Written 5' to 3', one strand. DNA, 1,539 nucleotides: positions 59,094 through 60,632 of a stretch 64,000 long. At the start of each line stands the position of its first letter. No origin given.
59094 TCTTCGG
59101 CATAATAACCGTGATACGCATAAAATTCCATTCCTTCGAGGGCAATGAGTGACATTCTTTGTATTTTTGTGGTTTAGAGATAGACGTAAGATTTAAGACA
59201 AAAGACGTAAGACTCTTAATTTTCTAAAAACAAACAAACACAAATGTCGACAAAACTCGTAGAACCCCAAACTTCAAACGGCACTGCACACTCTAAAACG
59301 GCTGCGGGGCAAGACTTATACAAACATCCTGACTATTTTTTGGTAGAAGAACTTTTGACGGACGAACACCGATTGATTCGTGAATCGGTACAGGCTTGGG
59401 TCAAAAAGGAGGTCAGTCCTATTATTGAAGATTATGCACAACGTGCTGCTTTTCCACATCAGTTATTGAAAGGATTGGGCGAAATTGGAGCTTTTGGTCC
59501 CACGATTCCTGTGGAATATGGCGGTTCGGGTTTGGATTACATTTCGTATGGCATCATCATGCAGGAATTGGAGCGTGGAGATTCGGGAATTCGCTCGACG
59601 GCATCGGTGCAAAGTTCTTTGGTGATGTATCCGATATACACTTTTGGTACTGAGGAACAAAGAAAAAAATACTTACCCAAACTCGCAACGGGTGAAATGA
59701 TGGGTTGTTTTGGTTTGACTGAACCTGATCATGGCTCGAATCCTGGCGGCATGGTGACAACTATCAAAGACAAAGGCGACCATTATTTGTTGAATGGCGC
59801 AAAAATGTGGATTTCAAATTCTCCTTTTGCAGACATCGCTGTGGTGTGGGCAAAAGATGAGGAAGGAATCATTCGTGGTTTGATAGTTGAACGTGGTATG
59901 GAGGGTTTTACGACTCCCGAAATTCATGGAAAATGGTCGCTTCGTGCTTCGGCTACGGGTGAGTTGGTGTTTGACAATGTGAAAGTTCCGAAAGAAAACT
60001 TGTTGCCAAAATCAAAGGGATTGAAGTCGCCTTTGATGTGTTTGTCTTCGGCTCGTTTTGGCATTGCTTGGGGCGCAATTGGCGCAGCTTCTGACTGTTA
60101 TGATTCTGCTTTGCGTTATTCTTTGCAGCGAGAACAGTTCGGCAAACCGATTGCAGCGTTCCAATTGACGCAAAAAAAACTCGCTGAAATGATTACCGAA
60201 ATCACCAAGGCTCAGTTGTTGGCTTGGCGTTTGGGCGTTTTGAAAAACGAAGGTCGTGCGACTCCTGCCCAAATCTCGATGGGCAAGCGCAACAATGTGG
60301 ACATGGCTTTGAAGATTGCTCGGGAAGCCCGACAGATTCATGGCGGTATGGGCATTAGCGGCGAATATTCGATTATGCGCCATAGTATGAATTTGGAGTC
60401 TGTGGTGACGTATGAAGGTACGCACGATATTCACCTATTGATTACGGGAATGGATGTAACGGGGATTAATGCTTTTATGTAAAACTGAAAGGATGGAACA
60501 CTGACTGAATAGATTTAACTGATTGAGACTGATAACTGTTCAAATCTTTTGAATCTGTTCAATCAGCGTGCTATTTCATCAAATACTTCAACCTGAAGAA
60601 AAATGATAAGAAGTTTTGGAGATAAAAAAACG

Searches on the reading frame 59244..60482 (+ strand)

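Call 58: search_protein_families(library=ncbifam, proteins=[window:59244-60482:+], max_evalue=0.01)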
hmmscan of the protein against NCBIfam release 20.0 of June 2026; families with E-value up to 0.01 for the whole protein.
window:59244-60482:+ (412 aa): 21 families
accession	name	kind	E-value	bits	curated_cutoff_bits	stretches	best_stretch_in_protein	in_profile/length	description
NF045552.1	GlutCoADH_Des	equivalog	3.1e-83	280.1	470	1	38-408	5-382/387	glutaryl-CoA dehydrogenase Acd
NF042972.1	AcrlCoAredClosAcrC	equivalog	9e-82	274.7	640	1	37-405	4-376/378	acryloyl-CoA reductase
NF058590.1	AcCoDHFadEBacil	equivalog_domain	1.2e-75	255.2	600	1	32-402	15-408/586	acyl-CoA dehydrogenase FadE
NF052270.1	Staph_DH_FadE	equivalog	1.9e-73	247.5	600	1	23-412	7-400/400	acyl-CoA dehydrogenase FadE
NF042439.1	SulpropCoADesulf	equivalog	2e-48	165.1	600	1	50-384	5-349/379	3-sulfinopropanoyl-CoA desulfinase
NF053553.1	prodigi_MBC_PigA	equivalog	3e-48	164.8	500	1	38-397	5-371/381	prodigiosin MBC biosynthesis dehydrogenase PigA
NF045652.1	ProlPCPDhRedW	equivalog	3.7e-48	164.2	650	1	45-374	7-344/376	L-prolyl-[peptidyl-carrier protein] dehydrogenase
NF043006.1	CyhCrbnylCoADH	equivalog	6.3e-41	140.6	650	1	39-405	5-375/380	cyclohexane-1-carbonyl-CoA dehydrogenase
NF002885.1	PRK03354.1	equivalog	7.9e-41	140.3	540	1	38-405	5-373/378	crotonobetainyl-CoA dehydrogenase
NF008997.0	PRK12341.1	equivalog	2e-39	135.7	537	1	38-405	5-376/382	acyl-CoA dehydrogenase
TIGR03207.1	cyc_hxne_CoA_dh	equivalog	2.5e-36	125.2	575.35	1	42-374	5-341/372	cyclohexanecarboxyl-CoA dehydrogenase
TIGR03204.1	pimC_large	equivalog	7.4e-25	87.6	623.85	1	86-358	57-322/395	pimeloyl-CoA dehydrogenase large subunit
NF007000.1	PRK09463.1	subfamily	3.6e-23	81.8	600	1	36-378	34-406/726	acyl-CoA dehydrogenase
NF009586.0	PRK13026.1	subfamily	3.3e-20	72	608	1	60-372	96-434/777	acyl-CoA dehydrogenase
TIGR04022.1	sulfur_SfnB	equivalog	1.3e-18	67.1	430.9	1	68-290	32-251/391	SfnB family sulfur acquisition oxidoreductase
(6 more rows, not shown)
